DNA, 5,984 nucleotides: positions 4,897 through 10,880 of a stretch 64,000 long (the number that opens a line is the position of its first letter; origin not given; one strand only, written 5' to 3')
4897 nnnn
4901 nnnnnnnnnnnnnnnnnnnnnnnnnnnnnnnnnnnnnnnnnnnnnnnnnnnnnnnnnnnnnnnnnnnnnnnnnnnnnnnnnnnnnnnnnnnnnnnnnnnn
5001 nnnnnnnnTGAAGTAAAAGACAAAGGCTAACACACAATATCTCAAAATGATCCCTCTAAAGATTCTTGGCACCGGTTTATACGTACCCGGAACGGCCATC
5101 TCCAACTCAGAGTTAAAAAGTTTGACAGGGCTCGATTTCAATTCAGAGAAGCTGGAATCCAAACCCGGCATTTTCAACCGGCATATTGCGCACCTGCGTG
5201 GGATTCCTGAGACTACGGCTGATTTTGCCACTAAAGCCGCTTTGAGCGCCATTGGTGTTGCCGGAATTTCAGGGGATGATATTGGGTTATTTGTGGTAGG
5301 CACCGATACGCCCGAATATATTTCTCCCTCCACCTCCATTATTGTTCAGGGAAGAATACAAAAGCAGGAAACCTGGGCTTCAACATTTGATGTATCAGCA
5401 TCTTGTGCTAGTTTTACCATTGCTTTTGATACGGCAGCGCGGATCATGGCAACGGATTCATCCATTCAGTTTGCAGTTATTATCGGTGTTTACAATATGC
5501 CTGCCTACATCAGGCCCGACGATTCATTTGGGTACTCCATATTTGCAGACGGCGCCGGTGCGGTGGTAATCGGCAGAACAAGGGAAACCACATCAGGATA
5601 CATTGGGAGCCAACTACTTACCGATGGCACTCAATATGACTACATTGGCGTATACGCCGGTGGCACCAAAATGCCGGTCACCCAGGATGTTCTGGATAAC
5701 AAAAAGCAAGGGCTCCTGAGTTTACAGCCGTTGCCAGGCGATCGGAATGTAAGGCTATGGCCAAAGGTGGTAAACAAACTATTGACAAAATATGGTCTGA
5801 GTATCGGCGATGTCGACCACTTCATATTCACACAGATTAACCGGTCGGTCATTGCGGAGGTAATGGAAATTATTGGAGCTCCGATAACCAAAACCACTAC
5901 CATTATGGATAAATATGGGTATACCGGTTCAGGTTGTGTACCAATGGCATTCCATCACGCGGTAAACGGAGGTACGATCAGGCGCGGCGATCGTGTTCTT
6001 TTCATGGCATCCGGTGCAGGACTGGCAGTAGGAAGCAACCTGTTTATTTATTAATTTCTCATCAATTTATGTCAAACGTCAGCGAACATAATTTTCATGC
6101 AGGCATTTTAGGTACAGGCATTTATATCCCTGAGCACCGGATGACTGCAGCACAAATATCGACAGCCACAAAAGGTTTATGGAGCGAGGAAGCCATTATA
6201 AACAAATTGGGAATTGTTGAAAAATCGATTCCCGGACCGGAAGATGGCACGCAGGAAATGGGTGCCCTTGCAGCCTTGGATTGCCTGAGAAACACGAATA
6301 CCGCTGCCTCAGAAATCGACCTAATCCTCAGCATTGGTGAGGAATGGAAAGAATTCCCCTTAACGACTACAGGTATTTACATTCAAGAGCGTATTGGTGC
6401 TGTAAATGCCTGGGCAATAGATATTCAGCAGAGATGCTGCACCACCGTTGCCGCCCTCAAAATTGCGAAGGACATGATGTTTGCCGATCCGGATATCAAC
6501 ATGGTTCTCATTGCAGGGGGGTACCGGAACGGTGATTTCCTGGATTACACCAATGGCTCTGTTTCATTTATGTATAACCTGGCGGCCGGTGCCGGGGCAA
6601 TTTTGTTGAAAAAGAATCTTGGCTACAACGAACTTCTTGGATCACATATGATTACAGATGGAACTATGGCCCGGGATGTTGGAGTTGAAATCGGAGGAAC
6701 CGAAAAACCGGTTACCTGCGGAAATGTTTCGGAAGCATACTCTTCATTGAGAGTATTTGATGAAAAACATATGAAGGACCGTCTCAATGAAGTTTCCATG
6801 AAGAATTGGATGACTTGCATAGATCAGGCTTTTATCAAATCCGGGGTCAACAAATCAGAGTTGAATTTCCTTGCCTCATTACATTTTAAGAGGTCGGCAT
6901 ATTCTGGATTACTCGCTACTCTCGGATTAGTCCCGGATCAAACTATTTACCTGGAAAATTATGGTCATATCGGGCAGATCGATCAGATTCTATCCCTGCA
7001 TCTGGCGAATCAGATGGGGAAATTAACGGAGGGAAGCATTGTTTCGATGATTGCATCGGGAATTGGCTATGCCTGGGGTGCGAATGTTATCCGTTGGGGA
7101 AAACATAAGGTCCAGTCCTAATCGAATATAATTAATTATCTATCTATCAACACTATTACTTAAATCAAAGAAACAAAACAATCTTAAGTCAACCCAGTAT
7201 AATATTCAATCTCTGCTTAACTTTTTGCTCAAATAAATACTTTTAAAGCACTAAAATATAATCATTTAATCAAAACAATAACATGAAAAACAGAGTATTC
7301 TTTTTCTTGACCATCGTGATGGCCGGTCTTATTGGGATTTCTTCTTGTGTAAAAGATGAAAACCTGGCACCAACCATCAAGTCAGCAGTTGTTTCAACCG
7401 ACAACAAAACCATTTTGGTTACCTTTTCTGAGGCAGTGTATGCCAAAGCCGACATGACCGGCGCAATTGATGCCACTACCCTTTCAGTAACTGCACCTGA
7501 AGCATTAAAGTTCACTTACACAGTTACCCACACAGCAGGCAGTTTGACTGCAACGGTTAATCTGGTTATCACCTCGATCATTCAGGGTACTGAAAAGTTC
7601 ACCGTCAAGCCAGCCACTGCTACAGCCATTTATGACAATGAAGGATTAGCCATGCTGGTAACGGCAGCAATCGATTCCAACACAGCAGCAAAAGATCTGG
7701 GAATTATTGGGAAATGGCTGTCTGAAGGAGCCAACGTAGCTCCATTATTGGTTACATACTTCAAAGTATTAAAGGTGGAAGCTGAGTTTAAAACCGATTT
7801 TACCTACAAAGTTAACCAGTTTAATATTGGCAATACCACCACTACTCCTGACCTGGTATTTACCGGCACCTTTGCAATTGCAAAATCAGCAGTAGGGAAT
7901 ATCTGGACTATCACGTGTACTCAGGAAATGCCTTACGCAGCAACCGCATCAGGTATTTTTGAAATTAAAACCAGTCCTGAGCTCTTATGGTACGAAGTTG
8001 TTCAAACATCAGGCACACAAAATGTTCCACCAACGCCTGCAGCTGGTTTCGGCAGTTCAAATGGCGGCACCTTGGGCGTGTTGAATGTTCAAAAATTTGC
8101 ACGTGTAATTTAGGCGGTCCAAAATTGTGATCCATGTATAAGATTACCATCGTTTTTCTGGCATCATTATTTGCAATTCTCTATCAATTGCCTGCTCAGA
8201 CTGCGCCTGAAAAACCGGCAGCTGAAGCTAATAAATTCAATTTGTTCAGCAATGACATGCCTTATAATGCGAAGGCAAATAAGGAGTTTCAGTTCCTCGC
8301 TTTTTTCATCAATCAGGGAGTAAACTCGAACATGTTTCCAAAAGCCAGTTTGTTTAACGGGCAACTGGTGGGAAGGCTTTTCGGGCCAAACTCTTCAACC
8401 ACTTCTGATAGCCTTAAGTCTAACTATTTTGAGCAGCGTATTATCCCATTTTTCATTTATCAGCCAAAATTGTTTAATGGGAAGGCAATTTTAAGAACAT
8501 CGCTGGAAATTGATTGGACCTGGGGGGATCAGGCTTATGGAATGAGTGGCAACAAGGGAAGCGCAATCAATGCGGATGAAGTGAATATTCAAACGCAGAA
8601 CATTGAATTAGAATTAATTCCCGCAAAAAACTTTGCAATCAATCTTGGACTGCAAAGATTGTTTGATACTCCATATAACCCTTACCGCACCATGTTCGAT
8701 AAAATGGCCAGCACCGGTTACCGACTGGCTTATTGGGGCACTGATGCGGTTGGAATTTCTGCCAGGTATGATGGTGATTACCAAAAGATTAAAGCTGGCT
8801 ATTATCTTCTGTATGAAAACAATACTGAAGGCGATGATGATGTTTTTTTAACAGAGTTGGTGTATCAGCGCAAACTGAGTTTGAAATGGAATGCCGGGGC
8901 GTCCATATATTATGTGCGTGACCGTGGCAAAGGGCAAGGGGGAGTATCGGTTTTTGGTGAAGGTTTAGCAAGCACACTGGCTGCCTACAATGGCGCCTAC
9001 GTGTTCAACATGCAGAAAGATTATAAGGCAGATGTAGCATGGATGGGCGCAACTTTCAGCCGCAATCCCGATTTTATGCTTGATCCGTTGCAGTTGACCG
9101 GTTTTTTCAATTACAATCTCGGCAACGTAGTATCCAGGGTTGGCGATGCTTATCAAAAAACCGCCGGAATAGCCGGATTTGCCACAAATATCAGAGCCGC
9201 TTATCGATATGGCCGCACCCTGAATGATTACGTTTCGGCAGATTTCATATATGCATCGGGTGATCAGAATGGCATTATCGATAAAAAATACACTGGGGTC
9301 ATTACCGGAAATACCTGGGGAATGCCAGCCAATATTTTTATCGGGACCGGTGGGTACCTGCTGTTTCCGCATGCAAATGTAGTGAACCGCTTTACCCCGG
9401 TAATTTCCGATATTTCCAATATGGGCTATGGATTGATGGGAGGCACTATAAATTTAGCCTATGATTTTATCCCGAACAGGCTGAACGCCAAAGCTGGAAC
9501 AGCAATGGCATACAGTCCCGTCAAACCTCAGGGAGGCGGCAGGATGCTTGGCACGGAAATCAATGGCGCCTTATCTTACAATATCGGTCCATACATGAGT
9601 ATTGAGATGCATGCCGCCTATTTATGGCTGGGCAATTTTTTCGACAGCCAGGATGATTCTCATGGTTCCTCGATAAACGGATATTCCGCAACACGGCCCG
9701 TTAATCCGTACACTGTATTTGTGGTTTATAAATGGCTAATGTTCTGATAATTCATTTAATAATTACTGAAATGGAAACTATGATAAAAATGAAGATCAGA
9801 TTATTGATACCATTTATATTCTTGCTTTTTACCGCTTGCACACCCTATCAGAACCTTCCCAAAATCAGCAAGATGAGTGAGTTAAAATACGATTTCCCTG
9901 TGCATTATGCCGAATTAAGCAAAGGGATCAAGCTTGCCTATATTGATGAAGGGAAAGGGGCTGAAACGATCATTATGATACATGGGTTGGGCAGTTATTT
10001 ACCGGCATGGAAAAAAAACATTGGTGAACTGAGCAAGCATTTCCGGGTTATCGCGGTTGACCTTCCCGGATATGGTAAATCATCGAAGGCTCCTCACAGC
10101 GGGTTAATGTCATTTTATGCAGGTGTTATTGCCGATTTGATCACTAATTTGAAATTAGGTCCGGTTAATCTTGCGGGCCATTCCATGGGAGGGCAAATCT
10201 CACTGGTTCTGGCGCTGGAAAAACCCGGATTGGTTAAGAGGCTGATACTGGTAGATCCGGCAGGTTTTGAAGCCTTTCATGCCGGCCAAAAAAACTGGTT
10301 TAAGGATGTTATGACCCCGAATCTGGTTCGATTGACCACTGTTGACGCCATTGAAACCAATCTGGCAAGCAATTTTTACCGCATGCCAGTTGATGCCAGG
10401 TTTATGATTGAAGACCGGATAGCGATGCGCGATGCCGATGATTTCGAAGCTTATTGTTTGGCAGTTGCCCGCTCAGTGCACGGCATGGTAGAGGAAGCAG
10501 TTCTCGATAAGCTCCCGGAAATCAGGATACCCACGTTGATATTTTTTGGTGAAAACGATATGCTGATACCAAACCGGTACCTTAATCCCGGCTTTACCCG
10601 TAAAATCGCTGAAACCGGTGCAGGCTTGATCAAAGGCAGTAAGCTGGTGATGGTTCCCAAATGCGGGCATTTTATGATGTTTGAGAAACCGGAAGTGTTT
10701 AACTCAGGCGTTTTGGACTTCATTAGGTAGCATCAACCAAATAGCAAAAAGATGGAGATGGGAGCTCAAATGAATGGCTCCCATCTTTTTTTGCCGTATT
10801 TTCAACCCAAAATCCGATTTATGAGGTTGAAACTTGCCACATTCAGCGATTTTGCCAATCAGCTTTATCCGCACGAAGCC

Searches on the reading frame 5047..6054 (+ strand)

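Call 40: search_protein_families(library=pfam, proteins=[window:5047-6054:+], max_evalue=0.00001)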
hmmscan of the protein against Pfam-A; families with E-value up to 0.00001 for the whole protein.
window:5047-6054:+ (335 aa): 2 families
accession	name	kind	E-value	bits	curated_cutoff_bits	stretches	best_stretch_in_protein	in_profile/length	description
PF08541.16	ACP_syn_III_C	-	6.9e-23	81.1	26.6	1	246-332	1-87/90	3-Oxoacyl-[acyl-carrier-protein (ACP)] synthase III C terminal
PF08545.16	ACP_syn_III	-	3.6e-15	56.1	24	1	114-194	1-80/80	3-Oxoacyl-[acyl-carrier-protein (ACP)] synthase III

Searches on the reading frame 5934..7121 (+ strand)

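Call 40: search_protein_families(library=pfam, proteins=[window:5934-7121:+], max_evalue=0.00001)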
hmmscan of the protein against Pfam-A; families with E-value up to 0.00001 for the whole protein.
window:5934-7121:+ (395 aa): 2 families
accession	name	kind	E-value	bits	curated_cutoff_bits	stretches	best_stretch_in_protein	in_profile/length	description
PF08541.16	ACP_syn_III_C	-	2e-13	50.7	26.6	1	302-388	3-90/90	3-Oxoacyl-[acyl-carrier-protein (ACP)] synthase III C terminal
PF08545.16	ACP_syn_III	-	7.5e-13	48.6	24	1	162-243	1-80/80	3-Oxoacyl-[acyl-carrier-protein (ACP)] synthase III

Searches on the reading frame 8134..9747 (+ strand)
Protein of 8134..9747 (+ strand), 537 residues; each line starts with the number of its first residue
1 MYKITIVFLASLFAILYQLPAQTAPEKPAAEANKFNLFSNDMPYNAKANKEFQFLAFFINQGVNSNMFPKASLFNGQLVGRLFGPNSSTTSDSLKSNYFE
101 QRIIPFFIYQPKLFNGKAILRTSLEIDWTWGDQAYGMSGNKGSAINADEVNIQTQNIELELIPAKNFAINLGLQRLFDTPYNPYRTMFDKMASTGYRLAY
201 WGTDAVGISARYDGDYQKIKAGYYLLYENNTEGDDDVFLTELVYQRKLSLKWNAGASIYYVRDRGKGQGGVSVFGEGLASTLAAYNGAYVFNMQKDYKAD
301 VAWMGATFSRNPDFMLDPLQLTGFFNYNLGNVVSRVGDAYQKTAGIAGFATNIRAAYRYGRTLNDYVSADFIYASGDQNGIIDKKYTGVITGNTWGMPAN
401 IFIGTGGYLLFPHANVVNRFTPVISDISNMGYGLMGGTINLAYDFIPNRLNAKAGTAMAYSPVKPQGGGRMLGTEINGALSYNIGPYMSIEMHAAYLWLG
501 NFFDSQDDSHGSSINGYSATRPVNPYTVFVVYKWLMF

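Call 40: search_protein_families(library=pfam, proteins=[window:8134-9747:+], max_evalue=0.00001)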
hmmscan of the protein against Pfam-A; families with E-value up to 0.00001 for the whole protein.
window:8134-9747:+ (537 aa): 1 family
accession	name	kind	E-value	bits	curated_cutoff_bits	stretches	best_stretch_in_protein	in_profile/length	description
PF13372.12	Alginate_exp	-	9.8e-06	25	25.2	0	237-512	159-390/395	Alginate export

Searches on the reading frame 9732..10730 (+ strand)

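Call 40: search_protein_families(library=pfam, proteins=[window:9732-10730:+], max_evalue=0.00001)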
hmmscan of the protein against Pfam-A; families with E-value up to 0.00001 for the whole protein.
window:9732-10730:+ (332 aa): 4 families
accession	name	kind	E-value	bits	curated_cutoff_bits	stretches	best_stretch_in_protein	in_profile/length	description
PF00561.26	Abhydrolase_1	-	1.3e-29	104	25.8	1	79-320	2-245/245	alpha/beta hydrolase fold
PF12697.13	Abhydrolase_6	-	5.2e-24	86.6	26.3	1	80-324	1-215/217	Alpha/beta hydrolase family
PF12146.15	Hydrolase_4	-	9.3e-16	58.3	27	1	78-318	5-237/239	Serine aminopeptidase, S33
PF00975.26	Thioesterase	-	1.5e-07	32.3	26.4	1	80-175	3-101/226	Thioesterase domain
